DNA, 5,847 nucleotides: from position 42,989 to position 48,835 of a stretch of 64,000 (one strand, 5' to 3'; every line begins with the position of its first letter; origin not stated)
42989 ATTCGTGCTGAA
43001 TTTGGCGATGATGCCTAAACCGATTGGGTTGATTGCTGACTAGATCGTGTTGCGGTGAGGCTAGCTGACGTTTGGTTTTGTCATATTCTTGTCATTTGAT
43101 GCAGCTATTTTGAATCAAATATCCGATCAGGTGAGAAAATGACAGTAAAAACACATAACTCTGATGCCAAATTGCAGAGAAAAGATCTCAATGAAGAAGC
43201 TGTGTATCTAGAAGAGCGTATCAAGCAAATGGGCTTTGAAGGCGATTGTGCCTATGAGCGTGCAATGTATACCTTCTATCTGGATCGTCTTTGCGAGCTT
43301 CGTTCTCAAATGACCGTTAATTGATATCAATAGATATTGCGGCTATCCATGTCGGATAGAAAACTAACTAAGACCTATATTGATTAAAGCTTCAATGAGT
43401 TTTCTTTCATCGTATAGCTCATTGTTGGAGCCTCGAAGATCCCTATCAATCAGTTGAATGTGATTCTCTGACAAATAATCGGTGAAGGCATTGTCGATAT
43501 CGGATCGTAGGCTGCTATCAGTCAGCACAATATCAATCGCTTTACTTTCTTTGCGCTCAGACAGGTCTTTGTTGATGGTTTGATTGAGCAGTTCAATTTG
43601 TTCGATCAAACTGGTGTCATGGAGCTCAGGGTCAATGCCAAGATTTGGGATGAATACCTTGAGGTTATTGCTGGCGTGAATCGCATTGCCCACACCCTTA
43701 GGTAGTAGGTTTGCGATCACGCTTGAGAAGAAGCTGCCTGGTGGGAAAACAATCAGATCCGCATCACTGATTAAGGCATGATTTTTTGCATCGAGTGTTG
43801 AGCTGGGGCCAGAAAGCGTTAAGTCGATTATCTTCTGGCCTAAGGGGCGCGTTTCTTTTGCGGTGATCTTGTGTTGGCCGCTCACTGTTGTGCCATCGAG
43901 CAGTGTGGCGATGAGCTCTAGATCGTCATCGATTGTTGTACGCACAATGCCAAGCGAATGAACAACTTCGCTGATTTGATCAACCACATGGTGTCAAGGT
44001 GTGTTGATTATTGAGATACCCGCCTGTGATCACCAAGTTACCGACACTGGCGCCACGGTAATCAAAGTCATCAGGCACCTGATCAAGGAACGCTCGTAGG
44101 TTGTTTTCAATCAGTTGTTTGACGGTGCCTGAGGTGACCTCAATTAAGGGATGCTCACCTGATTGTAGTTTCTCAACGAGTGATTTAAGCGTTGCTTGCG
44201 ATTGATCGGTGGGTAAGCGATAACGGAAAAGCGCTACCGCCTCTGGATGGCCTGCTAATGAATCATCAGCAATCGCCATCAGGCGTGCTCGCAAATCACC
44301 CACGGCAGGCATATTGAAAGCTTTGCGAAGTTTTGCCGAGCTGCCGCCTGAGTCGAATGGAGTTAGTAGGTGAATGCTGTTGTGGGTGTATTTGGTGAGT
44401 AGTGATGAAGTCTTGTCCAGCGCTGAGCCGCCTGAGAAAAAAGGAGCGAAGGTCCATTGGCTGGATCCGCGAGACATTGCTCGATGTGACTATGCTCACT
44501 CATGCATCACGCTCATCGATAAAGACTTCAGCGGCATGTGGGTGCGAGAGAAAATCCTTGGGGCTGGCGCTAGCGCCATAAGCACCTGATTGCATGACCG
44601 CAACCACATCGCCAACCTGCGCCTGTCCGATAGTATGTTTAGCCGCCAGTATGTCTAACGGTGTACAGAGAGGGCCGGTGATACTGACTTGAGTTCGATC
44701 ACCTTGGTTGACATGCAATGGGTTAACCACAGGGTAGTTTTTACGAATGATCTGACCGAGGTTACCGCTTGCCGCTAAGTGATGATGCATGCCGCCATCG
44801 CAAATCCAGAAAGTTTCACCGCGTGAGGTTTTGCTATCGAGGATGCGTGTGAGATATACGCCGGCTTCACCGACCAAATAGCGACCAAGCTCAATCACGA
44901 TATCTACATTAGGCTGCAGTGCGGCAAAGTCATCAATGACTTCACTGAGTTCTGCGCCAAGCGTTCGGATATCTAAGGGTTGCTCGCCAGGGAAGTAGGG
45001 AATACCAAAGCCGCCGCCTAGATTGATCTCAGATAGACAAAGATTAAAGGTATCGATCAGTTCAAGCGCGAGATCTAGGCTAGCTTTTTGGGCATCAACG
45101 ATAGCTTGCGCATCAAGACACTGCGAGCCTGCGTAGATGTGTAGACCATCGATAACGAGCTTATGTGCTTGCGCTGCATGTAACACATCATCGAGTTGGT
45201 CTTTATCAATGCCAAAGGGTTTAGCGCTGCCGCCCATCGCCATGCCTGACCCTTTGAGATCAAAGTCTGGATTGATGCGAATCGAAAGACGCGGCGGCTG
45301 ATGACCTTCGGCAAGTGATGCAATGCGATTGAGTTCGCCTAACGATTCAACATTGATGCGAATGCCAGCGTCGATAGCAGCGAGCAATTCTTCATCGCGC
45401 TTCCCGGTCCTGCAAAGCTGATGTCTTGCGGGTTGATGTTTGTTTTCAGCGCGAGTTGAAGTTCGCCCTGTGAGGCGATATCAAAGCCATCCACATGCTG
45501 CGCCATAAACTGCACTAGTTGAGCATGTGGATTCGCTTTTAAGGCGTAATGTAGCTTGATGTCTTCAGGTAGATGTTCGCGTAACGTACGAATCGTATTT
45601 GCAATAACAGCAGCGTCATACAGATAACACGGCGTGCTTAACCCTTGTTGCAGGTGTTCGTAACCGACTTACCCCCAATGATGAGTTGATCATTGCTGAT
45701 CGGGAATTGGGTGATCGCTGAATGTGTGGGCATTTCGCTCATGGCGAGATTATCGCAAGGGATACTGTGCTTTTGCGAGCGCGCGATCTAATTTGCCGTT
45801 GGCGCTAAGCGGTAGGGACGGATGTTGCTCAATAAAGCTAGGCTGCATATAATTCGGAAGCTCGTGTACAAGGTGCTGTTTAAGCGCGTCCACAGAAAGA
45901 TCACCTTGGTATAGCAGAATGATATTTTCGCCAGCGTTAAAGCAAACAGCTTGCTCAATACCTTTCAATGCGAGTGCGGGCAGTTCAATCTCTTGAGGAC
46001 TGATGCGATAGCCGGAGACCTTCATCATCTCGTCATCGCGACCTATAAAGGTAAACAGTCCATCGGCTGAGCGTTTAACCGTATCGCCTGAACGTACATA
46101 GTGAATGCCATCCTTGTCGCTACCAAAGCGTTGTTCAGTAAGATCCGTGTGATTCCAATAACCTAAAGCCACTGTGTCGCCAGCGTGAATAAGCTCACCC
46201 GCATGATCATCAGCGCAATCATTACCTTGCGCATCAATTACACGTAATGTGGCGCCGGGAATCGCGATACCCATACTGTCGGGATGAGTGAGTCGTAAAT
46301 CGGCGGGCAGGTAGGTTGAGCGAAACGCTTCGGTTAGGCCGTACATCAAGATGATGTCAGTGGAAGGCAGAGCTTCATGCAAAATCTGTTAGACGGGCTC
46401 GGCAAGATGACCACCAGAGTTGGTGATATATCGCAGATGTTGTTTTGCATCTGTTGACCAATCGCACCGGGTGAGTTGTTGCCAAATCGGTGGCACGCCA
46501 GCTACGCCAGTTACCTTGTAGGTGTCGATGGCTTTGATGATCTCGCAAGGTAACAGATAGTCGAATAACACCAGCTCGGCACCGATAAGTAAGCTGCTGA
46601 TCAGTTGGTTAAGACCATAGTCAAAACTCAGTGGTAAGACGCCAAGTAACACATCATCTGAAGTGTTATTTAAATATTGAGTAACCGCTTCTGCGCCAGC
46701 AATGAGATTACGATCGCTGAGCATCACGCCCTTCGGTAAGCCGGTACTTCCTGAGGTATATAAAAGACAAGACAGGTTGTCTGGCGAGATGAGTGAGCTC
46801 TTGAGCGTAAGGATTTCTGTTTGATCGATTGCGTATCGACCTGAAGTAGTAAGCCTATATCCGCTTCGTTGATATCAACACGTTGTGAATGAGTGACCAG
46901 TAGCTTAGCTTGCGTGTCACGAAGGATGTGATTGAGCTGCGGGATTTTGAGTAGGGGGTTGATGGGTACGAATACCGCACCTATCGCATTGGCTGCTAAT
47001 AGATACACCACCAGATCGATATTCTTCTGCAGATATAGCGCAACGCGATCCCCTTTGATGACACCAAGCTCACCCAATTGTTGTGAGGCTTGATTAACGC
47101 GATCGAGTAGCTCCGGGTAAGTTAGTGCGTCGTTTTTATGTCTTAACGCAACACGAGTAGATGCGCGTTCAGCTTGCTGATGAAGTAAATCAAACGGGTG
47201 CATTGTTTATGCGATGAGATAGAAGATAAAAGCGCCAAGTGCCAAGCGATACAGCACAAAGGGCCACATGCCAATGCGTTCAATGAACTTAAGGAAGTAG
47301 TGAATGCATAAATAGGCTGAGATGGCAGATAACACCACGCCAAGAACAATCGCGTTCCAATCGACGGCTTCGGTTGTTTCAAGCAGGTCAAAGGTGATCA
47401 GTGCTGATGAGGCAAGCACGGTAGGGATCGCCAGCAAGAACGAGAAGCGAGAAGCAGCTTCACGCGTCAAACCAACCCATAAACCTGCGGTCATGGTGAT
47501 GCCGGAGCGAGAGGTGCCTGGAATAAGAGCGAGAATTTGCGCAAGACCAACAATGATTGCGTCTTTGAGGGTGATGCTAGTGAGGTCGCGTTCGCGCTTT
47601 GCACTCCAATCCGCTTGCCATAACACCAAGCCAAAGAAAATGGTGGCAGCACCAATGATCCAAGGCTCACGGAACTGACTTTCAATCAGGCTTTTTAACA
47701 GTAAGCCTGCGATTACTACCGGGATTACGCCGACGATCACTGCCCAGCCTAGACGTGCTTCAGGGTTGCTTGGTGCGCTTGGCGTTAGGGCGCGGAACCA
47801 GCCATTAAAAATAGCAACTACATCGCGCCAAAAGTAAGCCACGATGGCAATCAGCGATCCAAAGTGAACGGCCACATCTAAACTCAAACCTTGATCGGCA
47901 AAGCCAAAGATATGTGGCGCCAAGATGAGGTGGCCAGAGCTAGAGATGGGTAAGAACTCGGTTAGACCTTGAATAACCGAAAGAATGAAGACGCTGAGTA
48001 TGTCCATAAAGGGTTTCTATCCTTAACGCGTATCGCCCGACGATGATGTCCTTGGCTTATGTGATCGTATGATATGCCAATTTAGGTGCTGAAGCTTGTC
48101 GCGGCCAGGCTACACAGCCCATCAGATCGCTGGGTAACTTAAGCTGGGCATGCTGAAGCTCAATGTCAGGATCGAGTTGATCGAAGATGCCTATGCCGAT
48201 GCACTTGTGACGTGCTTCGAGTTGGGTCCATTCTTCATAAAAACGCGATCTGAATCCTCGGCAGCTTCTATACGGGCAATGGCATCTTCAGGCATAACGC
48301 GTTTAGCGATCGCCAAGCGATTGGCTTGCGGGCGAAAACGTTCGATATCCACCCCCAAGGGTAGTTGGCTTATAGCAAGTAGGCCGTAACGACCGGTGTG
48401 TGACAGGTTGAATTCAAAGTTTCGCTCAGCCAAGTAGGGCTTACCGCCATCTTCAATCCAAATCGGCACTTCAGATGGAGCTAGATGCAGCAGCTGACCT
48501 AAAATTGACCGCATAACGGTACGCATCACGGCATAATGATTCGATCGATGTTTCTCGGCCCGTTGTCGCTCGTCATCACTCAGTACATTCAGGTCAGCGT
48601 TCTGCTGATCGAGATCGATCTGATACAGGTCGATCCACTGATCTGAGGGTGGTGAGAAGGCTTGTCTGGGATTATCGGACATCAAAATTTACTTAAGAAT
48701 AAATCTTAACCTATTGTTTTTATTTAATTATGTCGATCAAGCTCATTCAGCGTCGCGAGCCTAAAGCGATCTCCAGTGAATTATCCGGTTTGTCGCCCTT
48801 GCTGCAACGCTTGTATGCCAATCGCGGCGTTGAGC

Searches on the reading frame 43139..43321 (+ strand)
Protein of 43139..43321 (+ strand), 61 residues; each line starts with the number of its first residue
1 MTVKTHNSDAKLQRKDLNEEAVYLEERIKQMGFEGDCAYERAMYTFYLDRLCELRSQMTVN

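Call 4: search_protein_families(library=ncbifam, proteins=[window:43139-43321:+], max_evalue=0.001)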
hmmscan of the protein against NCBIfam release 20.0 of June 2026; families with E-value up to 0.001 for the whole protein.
seq(61 aa): 0 families

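Call 5: search_protein_families(library=pfam, proteins=[window:43139-43321:+], max_evalue=0.001)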
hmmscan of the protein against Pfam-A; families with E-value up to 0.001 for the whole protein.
seq(61 aa): 0 families

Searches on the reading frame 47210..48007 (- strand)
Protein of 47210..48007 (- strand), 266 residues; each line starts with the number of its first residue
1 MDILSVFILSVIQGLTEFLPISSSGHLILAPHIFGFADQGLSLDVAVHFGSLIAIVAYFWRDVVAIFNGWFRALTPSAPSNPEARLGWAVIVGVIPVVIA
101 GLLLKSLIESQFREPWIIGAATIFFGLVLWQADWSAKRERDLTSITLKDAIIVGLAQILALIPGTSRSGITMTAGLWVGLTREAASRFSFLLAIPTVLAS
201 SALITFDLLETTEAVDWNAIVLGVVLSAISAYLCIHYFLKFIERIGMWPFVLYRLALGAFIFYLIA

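Call 4: search_protein_families(library=ncbifam, proteins=[window:47210-48007:-], max_evalue=0.001)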
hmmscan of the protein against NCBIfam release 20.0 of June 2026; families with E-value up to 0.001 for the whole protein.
seq(266 aa): 12 families
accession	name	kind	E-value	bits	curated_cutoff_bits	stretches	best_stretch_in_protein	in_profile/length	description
NF001393.0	PRK00281.2-4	equivalog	1.4e-110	368.9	284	1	1-265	1-264/266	undecaprenyl-diphosphate phosphatase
NF001394.0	PRK00281.2-5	equivalog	6.7e-78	262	311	1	2-265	7-275/281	undecaprenyl-diphosphate phosphatase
NF001392.0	PRK00281.2-1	equivalog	3.5e-77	259.6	308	1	1-266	5-273/280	undecaprenyl-diphosphate phosphatase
TIGR00753.1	undec_PP_bacA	equivalog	5.8e-76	255.6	217.5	1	6-258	1-255/255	undecaprenyl-diphosphatase UppP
NF001390.0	PRK00281.1-4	equivalog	1.1e-61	208.7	260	1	2-265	5-266/272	undecaprenyl-diphosphate phosphatase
NF001389.0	PRK00281.1-2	equivalog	1.7e-58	198.2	262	1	2-263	5-262/272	undecaprenyl-diphosphate phosphatase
NF001388.0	PRK00281.1-1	equivalog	1.5e-52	178.9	362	1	2-264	6-271/273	undecaprenyl-diphosphate phosphatase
NF001397.0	PRK00281.3-4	equivalog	2.7e-50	171.6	363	1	1-261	1-274/281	undecaprenyl-diphosphate phosphatase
NF001395.0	PRK00281.3-1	equivalog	1.5e-45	155.9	394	2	136-259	174-297/306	undecaprenyl-diphosphate phosphatase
NF001391.0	PRK00281.1-5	equivalog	5.3e-44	150.7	293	1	1-263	4-271/279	undecaprenyl-diphosphate phosphatase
NF001396.0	PRK00281.3-3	equivalog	1.9e-29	103.4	382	1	2-265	3-264/264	undecaprenyl-diphosphate phosphatase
NF001398.0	PRK00281.3-5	equivalog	1.8e-26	93.6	354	1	2-244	3-252/278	undecaprenyl-diphosphate phosphatase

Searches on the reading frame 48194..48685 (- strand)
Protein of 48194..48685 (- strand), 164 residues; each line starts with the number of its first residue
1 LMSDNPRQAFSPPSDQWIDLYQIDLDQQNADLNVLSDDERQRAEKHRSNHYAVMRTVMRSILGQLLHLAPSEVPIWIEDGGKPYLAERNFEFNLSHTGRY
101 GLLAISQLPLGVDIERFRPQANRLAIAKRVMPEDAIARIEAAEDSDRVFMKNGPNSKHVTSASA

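Call 4: search_protein_families(library=ncbifam, proteins=[window:48194-48685:-], max_evalue=0.001)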
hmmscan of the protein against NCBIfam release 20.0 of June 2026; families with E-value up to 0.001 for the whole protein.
seq(164 aa): 3 families
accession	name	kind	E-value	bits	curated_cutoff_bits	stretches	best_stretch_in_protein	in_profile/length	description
NF042922.1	4PPT_HetI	equivalog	5.9e-17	61.8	370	1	18-150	19-166/235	4'-phosphopantetheinyl transferase HetI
NF007676.0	PRK10351.1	equivalog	1.1e-08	34.9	174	1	68-148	43-126/195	4'-phosphopantetheinyl transferase AcpT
NF047349.1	4PPT_AusB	equivalog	3.1e-05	23.5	225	1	43-132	34-122/205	aureusimine biosynthesis 4'-phosphopantetheinyl transferase AusB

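Call 5: search_protein_families(library=pfam, proteins=[window:48194-48685:-], max_evalue=0.001)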
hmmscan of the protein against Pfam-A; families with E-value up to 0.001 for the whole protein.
seq(164 aa): 1 family
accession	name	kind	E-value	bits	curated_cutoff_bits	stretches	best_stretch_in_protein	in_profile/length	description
PF22624.1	AASDHPPT_N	-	1.9e-07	31.7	27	1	33-105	15-97/100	4'-phosphopantetheinyl transferase, N-terminal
